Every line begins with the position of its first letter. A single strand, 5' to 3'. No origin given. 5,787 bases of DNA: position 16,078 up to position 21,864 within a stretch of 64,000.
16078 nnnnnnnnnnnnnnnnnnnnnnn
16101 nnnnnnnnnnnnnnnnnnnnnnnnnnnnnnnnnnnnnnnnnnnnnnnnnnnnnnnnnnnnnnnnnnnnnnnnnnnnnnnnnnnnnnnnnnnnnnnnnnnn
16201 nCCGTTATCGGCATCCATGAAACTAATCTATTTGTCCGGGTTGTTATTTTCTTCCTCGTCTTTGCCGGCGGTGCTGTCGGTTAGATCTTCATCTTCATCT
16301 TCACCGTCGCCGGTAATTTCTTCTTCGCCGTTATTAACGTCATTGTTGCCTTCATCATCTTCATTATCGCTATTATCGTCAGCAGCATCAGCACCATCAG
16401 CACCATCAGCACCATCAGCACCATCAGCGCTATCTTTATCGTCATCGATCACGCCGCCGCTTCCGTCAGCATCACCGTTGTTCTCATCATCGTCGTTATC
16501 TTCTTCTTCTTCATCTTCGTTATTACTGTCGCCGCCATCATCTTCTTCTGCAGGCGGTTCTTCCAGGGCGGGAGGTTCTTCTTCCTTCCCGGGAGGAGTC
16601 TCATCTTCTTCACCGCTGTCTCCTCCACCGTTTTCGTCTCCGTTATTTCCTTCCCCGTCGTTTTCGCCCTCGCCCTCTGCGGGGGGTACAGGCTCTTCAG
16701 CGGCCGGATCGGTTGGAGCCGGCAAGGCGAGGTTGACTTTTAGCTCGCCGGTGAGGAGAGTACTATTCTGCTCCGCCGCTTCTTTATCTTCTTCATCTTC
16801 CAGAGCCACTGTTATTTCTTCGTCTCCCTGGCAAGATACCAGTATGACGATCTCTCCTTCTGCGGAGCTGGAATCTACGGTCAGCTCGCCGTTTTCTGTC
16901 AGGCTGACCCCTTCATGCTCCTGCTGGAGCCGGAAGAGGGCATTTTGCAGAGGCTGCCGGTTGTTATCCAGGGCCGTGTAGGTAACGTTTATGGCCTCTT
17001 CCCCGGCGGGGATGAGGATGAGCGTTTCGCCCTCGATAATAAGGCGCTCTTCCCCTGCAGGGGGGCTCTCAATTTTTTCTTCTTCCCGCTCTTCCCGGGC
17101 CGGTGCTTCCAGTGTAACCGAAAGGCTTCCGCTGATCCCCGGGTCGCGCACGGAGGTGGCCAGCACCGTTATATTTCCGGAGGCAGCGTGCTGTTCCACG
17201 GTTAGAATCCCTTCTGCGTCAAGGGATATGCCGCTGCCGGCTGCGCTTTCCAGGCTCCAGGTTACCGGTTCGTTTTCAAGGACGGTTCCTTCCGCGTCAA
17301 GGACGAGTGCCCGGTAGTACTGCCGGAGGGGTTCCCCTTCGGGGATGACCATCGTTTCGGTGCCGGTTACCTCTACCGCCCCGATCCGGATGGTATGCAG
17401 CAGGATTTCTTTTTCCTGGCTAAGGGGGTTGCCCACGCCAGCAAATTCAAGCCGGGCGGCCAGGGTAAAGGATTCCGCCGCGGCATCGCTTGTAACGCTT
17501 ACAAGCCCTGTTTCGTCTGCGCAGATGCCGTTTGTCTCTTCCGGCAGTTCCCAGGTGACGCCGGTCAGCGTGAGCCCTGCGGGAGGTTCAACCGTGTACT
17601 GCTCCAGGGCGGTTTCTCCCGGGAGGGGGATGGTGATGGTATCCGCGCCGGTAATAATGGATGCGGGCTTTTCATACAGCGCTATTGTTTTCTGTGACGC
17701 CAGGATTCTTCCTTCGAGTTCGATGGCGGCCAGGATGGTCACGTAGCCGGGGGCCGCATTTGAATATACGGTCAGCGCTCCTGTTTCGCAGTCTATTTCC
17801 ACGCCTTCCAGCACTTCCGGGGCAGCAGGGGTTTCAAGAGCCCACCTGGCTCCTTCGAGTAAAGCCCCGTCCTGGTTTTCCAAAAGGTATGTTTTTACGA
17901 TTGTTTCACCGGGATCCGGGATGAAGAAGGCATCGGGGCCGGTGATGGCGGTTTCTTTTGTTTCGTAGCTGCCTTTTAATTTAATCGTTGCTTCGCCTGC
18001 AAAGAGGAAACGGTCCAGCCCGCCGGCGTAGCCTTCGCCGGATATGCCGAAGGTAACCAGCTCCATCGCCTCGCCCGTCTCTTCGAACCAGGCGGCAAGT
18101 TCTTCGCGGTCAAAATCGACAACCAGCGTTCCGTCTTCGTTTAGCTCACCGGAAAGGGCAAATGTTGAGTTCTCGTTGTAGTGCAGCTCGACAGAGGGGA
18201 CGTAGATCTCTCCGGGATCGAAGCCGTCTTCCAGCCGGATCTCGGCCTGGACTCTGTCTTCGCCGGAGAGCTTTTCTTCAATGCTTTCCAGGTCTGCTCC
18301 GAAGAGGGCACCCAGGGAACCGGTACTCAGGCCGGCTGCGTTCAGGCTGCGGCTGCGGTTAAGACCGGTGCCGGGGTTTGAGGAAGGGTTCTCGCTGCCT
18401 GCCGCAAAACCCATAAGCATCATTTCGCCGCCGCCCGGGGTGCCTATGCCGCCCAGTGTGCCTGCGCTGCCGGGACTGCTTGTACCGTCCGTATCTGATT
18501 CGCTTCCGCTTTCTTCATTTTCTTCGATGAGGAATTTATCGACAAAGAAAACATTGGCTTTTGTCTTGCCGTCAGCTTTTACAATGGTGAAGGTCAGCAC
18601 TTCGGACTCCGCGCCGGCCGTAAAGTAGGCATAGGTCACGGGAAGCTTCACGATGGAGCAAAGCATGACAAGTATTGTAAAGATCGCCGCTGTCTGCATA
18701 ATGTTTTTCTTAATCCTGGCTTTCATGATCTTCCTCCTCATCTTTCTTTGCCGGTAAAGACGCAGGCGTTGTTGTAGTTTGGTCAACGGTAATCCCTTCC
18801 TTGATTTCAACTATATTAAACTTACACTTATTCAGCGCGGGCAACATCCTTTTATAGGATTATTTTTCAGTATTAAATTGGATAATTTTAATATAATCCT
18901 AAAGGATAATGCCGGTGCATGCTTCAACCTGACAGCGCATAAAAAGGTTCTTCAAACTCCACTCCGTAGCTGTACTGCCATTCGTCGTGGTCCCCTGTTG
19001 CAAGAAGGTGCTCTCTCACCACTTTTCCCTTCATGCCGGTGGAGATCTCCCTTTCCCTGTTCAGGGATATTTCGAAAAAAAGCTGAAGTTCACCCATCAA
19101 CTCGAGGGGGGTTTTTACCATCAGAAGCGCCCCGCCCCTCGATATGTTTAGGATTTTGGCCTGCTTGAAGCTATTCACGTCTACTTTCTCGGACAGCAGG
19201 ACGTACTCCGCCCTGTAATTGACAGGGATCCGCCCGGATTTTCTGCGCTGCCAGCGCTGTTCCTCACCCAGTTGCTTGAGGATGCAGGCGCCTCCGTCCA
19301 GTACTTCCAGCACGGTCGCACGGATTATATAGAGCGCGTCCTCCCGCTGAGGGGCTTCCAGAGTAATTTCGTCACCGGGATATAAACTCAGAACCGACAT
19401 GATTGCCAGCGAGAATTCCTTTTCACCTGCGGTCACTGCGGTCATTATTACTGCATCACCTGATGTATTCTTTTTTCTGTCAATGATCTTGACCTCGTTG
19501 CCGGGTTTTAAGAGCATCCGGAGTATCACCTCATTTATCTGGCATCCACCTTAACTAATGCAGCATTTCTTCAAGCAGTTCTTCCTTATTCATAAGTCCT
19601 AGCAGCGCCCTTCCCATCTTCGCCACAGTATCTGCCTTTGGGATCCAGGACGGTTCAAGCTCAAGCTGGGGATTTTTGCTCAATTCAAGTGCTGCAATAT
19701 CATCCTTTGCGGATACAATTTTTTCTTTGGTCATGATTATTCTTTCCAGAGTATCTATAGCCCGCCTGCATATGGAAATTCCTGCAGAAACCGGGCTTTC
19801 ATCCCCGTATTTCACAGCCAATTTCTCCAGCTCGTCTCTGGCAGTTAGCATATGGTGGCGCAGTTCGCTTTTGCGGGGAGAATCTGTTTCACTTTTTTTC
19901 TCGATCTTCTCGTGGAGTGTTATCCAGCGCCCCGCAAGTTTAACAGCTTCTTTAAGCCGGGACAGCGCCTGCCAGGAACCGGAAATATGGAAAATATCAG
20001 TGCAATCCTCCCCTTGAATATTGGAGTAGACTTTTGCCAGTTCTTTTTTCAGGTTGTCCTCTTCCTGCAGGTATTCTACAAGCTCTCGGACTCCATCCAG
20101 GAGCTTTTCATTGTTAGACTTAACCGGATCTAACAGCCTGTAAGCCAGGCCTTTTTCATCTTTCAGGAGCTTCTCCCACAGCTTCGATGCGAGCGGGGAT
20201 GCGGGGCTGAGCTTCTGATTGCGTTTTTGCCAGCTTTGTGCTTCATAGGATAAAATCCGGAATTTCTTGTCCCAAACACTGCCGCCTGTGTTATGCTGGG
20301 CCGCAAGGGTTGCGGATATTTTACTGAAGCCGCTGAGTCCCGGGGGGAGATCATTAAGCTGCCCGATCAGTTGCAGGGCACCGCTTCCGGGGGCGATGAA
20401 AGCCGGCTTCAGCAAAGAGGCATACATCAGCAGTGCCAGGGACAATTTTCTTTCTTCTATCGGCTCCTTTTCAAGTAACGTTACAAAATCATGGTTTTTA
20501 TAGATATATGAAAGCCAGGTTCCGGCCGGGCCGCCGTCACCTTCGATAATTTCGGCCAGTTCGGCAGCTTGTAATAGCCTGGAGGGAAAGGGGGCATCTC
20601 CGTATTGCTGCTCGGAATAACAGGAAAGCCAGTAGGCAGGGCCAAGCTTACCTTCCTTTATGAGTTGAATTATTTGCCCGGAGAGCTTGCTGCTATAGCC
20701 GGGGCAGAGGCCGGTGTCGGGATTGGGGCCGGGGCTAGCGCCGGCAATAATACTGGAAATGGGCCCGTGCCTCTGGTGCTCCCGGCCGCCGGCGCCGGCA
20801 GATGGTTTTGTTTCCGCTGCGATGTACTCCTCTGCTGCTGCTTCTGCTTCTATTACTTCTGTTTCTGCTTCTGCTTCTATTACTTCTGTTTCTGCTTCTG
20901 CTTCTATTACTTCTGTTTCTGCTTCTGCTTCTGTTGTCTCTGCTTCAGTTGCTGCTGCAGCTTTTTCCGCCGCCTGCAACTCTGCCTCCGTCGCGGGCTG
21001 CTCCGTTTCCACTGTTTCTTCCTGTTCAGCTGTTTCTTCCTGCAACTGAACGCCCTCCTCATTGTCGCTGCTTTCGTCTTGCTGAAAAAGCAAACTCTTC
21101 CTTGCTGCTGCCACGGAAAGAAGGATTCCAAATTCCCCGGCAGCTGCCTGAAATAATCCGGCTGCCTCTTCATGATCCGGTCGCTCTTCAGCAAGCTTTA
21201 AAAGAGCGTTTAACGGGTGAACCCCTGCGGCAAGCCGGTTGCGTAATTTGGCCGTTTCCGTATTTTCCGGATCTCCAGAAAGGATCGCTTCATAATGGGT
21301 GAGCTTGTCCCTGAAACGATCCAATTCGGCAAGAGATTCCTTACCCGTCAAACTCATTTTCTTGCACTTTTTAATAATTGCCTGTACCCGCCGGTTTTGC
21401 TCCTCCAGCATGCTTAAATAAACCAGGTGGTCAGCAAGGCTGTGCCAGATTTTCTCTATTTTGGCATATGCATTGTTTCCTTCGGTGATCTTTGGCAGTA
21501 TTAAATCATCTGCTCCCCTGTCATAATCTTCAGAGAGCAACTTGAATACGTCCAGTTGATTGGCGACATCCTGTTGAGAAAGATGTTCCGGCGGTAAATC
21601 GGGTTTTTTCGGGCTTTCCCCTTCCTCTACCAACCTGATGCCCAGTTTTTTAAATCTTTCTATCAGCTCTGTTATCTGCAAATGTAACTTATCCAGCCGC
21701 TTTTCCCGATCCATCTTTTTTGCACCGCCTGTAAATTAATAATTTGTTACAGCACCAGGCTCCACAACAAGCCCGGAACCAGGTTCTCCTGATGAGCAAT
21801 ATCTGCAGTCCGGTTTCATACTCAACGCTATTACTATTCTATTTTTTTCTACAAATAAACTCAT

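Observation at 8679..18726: Expanded TasA/camelysin array with SipW, including a chimera carrying both a SipW-type signal peptide and a (S/P)PxTG sortase anchor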

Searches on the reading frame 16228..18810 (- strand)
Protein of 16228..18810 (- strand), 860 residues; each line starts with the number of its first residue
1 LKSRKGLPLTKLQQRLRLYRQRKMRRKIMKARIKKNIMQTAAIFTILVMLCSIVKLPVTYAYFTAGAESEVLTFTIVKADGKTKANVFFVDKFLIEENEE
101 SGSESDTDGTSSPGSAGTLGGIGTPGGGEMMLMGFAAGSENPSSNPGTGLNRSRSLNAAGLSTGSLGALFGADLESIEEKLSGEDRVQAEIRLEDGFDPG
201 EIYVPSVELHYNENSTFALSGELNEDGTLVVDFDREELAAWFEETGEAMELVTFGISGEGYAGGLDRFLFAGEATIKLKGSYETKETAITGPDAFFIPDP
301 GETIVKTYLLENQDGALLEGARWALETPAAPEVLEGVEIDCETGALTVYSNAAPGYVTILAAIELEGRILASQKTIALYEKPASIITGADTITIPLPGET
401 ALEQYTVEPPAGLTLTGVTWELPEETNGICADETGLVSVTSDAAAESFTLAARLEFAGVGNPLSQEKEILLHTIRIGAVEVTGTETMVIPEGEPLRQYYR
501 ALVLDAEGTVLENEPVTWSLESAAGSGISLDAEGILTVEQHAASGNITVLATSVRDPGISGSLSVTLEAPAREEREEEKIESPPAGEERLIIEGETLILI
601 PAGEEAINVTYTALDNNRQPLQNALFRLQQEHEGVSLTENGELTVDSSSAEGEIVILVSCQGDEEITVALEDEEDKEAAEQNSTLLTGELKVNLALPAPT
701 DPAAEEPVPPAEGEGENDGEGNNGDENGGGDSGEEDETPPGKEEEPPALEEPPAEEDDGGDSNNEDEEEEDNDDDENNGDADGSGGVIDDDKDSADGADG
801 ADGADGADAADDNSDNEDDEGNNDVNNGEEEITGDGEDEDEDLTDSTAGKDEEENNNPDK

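Call 3: search_protein_families(library=pfam, proteins=[window:16228-18810:-], max_evalue=0.01)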
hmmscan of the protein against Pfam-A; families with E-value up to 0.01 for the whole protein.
window:16228-18810:- (860 aa): 1 family
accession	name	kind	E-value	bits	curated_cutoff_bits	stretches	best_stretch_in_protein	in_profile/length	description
PF02369.22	Big_1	-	3.1e-05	24.4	34.9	0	500-553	22-80/93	Bacterial Ig-like domain (group 1)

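Call 4: search_protein_families(library=ncbifam, proteins=[window:16228-18810:-], max_evalue=0.01)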
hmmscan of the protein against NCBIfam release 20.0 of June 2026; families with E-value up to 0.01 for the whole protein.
window:16228-18810:- (860 aa): 0 families

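Call 12: search_protein_families(library=pfam, proteins=[window:16228-18810:-], max_evalue=10)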
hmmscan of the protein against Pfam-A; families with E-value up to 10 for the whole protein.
window:16228-18810:- (860 aa): 1 family
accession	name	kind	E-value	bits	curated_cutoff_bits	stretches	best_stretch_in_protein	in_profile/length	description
PF02369.22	Big_1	-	3.1e-05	24.4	34.9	2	500-553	22-80/93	Bacterial Ig-like domain (group 1)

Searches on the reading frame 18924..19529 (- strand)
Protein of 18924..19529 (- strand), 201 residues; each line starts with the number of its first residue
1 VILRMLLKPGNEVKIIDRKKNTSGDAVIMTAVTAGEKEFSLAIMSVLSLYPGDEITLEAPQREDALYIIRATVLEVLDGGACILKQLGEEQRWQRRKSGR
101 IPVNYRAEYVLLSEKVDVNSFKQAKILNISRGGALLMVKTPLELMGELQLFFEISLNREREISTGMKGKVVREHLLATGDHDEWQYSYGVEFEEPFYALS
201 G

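Call 3: search_protein_families(library=pfam, proteins=[window:18924-19529:-], max_evalue=0.01)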
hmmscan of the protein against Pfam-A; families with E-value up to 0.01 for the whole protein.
window:18924-19529:- (201 aa): 1 family
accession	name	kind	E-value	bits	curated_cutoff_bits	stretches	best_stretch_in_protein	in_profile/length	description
PF07238.19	PilZ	-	6.9e-08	33.2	22.5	1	94-194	1-87/102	PilZ domain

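Call 4: search_protein_families(library=ncbifam, proteins=[window:18924-19529:-], max_evalue=0.01)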
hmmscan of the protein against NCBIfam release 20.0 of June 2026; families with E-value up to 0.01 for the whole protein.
window:18924-19529:- (201 aa): 0 families

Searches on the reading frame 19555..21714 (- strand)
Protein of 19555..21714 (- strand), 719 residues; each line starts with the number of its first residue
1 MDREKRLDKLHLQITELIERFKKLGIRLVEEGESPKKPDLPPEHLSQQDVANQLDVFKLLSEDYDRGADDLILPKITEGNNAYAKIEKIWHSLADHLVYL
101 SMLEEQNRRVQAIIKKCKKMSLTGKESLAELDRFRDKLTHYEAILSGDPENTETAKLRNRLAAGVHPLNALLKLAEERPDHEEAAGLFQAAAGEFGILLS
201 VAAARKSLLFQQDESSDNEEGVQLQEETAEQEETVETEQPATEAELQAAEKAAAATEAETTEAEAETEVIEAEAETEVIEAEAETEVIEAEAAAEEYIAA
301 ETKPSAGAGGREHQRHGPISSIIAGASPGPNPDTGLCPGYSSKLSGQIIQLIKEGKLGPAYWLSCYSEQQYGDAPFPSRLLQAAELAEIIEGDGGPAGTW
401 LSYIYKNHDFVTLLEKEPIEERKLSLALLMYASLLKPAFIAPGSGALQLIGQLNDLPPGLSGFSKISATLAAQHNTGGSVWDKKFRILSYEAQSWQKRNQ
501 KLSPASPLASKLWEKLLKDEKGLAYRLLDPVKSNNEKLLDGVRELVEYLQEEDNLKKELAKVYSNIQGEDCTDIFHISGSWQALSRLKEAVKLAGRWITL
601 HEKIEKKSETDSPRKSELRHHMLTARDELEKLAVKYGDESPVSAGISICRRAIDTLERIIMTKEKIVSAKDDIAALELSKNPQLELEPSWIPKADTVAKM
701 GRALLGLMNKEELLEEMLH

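Call 3: search_protein_families(library=pfam, proteins=[window:19555-21714:-], max_evalue=0.01)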
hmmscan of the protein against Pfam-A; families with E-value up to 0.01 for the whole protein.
window:19555-21714:- (719 aa): 0 families

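Call 4: search_protein_families(library=ncbifam, proteins=[window:19555-21714:-], max_evalue=0.01)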
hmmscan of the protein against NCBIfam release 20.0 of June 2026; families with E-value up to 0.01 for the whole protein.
window:19555-21714:- (719 aa): 1 family
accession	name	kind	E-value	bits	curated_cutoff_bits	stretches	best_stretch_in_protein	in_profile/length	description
NF047390.1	TransRegTrmBL1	equivalog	0.0029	16.6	650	0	525-598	68-137/341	HTH-type sugar sensing transcriptional regulator TrmBL1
